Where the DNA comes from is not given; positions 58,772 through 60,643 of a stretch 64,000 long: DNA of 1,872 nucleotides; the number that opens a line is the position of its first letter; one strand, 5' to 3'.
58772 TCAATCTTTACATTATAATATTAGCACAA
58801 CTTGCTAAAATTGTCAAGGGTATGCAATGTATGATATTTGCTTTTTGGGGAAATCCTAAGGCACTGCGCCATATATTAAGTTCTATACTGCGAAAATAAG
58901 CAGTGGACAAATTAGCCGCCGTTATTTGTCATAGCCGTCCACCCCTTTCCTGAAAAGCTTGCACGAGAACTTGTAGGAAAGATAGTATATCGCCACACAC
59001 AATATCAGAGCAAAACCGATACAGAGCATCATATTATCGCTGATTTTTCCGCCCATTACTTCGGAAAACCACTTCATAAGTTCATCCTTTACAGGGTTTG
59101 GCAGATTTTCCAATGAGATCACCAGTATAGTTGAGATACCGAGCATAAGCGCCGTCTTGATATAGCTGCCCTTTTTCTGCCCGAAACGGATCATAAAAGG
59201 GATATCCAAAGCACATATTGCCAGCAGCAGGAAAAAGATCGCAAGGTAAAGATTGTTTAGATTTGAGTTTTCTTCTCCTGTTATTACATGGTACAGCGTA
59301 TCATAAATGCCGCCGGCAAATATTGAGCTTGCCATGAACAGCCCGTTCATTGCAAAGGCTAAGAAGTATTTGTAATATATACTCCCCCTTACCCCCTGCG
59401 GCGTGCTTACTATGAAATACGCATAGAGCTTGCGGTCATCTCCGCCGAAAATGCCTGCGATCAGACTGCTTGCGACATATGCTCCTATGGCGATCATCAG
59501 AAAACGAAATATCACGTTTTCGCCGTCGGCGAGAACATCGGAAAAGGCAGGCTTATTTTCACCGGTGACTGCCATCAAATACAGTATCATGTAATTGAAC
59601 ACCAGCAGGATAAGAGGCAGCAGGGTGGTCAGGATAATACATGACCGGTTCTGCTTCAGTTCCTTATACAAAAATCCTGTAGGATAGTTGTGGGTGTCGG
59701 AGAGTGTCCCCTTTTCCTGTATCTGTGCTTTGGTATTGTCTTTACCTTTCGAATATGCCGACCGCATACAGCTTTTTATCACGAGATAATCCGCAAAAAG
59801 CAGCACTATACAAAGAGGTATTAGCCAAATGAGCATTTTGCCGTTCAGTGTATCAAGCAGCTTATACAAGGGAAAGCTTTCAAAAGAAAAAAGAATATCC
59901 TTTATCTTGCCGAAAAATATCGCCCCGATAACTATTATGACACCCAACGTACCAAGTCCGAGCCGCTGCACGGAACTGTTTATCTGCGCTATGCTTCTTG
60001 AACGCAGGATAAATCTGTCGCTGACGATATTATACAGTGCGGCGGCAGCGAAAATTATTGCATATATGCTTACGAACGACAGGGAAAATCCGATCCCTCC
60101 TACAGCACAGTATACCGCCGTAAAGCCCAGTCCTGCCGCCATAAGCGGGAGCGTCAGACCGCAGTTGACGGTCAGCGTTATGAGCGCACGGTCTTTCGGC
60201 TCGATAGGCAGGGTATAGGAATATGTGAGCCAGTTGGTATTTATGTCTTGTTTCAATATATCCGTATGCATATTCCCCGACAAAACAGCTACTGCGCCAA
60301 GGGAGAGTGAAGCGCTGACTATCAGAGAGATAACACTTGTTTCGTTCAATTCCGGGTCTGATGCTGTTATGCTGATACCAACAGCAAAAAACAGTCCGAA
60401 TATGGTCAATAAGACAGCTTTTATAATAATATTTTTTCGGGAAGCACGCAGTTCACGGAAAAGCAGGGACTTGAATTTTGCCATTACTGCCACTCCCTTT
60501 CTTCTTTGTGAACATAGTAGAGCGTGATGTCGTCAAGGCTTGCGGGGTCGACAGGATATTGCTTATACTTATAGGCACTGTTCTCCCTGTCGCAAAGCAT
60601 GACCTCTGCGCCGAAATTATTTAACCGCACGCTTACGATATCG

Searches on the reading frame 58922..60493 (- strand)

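Call 46: search_protein_families(library=pfam, proteins=[window:58922-60493:-], max_evalue=0.00001)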
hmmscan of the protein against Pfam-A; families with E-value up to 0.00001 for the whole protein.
window:58922-60493:- (523 aa): 1 family
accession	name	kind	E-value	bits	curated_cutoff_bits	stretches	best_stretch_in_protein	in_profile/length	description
PF13346.12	ABC2_membrane_5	-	4.7e-11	43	25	1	329-514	35-204/205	ABC-2 family transporter protein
